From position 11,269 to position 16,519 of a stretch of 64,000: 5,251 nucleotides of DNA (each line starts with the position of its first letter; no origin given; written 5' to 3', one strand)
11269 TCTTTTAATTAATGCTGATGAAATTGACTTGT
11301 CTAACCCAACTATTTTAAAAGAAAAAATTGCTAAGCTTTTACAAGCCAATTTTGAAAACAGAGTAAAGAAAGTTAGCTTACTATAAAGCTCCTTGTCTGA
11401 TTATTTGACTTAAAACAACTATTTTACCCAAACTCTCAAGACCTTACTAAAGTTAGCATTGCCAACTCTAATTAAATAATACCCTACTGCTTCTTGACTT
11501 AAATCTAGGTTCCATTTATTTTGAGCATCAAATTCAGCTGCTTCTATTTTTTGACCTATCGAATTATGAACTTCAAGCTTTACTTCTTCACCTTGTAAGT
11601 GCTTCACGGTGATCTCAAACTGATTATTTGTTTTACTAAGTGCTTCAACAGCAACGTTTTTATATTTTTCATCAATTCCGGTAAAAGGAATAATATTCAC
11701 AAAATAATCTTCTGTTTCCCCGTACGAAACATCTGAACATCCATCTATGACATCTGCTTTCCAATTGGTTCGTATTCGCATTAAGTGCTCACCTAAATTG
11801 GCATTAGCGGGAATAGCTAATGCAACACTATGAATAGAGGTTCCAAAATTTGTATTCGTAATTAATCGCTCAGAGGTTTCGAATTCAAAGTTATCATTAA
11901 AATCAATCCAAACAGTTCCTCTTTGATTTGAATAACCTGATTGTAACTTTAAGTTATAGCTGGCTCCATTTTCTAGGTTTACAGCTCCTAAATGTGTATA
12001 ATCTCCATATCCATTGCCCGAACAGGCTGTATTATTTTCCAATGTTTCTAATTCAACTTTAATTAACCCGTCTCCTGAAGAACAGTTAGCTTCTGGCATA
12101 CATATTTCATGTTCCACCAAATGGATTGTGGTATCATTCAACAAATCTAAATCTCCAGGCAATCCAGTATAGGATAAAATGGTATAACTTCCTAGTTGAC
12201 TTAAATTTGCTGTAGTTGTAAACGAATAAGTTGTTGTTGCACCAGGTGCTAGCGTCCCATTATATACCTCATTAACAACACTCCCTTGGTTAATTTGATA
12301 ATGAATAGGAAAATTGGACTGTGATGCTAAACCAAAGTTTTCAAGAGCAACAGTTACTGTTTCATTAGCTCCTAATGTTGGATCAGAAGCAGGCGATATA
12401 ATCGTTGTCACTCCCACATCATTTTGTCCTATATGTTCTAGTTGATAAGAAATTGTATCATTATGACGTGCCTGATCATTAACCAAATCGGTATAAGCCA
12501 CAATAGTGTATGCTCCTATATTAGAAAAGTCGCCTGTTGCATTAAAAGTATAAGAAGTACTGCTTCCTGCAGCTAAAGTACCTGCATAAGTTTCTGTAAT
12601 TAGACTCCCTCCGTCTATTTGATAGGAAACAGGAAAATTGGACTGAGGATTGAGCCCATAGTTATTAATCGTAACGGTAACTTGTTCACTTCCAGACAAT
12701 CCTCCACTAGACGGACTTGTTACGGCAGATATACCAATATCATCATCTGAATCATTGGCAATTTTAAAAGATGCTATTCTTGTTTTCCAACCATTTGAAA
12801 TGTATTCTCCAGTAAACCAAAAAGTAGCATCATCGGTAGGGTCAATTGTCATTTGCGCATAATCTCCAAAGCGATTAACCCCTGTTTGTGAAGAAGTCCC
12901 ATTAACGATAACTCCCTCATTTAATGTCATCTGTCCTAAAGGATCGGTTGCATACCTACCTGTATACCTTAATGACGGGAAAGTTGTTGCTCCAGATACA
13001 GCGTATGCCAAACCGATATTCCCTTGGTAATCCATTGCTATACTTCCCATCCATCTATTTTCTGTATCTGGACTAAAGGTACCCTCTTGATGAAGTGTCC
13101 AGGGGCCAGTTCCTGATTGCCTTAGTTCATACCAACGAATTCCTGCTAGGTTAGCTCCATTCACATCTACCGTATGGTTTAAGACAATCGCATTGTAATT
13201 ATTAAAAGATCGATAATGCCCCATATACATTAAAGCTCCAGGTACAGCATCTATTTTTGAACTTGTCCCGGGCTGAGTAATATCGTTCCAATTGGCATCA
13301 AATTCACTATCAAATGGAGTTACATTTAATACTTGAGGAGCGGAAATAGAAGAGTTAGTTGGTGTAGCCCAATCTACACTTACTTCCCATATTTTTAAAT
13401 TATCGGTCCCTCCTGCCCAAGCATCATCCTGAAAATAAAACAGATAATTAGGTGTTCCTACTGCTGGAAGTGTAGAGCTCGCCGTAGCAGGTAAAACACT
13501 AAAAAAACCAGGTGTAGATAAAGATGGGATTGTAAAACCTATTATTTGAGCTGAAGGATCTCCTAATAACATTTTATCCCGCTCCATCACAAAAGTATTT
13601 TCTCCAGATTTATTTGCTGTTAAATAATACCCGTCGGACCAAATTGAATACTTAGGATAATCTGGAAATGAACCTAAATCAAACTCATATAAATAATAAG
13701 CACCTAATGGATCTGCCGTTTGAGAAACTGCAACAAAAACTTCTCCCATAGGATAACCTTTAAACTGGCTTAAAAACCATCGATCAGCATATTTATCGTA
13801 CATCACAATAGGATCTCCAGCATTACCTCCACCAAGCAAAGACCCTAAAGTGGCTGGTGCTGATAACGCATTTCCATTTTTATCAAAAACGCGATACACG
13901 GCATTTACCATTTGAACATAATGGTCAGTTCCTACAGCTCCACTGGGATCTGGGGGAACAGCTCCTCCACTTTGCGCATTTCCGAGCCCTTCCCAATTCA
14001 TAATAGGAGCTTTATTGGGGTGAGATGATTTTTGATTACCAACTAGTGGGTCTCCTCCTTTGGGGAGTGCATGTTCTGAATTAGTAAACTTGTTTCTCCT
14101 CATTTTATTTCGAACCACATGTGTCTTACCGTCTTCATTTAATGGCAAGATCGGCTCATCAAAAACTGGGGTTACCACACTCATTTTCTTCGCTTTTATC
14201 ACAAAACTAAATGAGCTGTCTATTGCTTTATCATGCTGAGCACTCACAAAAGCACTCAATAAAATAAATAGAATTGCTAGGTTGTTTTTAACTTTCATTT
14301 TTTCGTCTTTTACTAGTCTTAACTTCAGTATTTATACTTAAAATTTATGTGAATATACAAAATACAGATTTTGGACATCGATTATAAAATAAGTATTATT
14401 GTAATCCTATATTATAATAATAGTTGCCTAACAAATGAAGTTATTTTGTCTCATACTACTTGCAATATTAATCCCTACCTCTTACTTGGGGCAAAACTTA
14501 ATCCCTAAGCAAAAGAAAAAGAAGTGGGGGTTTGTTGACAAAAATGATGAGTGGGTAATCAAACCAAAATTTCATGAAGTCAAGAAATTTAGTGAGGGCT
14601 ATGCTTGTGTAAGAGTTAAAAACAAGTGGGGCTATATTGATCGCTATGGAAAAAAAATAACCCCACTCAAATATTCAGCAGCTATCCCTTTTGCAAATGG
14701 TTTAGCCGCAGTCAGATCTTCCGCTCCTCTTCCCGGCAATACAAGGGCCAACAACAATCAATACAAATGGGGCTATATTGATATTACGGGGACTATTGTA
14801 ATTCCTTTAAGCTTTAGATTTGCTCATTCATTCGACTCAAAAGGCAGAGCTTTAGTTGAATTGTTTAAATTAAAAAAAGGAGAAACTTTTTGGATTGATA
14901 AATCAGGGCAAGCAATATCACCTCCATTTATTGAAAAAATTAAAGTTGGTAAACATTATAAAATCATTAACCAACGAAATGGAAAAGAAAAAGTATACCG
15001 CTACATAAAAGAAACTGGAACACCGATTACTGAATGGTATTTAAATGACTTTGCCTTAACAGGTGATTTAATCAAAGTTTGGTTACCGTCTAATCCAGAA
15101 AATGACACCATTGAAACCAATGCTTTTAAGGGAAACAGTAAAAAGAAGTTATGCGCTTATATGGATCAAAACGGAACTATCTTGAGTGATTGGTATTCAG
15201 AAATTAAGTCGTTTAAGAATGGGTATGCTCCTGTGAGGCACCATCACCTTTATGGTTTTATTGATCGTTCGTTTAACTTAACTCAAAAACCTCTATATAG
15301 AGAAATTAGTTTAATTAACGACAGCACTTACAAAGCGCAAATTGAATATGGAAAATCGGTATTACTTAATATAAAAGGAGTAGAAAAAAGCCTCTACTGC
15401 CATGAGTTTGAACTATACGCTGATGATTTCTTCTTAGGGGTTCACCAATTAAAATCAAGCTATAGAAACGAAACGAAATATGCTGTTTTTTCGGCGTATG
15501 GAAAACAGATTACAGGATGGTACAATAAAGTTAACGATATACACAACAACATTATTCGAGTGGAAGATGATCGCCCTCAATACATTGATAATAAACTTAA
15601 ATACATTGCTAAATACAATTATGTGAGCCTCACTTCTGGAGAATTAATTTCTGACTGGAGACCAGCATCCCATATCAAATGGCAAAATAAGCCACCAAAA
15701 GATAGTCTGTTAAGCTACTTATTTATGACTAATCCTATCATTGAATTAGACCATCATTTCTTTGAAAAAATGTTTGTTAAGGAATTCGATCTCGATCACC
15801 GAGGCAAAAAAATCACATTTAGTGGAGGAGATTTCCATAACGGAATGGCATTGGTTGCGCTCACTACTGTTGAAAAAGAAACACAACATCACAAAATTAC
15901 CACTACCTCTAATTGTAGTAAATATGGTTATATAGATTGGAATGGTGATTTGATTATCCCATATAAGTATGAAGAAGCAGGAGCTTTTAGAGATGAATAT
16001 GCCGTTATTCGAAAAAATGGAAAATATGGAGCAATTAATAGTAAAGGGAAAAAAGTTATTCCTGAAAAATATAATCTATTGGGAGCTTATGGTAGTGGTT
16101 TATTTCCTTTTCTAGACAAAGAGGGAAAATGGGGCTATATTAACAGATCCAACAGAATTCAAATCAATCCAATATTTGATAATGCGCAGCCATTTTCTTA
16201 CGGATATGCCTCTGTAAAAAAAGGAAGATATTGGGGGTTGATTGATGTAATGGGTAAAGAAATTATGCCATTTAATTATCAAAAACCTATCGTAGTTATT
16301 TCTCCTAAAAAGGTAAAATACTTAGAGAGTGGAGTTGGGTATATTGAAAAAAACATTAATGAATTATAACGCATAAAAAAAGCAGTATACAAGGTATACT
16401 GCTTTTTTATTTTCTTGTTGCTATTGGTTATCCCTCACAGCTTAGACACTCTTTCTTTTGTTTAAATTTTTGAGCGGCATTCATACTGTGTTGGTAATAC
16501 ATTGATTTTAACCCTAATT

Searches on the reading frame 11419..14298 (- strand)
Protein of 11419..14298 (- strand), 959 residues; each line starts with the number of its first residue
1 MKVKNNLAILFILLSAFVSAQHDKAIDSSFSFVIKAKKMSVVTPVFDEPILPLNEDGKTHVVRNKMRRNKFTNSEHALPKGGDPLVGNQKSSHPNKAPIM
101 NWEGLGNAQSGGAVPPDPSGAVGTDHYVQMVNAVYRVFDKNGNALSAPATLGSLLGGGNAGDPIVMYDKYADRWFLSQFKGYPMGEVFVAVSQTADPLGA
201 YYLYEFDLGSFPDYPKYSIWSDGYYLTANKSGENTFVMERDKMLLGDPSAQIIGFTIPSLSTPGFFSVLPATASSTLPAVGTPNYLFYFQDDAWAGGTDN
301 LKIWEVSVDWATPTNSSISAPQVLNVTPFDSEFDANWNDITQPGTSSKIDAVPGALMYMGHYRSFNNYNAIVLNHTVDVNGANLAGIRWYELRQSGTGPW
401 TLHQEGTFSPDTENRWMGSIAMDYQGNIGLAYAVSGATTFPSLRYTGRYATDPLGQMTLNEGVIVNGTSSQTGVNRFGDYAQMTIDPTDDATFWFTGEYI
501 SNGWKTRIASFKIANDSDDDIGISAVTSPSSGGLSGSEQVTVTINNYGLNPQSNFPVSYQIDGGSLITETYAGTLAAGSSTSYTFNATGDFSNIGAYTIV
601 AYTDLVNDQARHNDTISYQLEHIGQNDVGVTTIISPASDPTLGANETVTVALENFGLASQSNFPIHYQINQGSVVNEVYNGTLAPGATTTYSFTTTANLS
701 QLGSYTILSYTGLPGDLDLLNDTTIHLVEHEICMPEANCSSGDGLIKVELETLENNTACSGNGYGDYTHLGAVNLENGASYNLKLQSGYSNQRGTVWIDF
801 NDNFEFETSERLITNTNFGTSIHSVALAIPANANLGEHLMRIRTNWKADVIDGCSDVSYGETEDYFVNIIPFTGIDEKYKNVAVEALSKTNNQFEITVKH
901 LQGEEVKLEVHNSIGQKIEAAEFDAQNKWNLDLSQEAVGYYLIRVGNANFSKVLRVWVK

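Call 45: search_protein_families(library=pfam, proteins=[window:11419-14298:-], max_evalue=0.01)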
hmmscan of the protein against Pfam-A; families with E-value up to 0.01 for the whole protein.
window:11419-14298:- (959 aa): 3 families
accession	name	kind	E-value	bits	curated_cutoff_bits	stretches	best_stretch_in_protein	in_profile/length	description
PF20009.4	GEVED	-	6.7e-17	62.5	24.4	1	795-868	3-78/78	GEVED domain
PF07705.17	CARDB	-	2.6e-12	47.3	22.7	2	630-708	6-79/101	CARDB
PF18962.6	Por_Secre_tail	-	0.00011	22.8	27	1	890-952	6-69/75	Secretion system C-terminal sorting domain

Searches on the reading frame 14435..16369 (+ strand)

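Call 45: search_protein_families(library=pfam, proteins=[window:14435-16369:+], max_evalue=0.01)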
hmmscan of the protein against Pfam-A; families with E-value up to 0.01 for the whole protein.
window:14435-16369:+ (644 aa): 1 family
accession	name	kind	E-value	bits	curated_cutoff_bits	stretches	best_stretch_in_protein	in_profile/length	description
PF14903.11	WG_beta_rep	-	1.2e-60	201.6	25.6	6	31-65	1-35/35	WG containing repeat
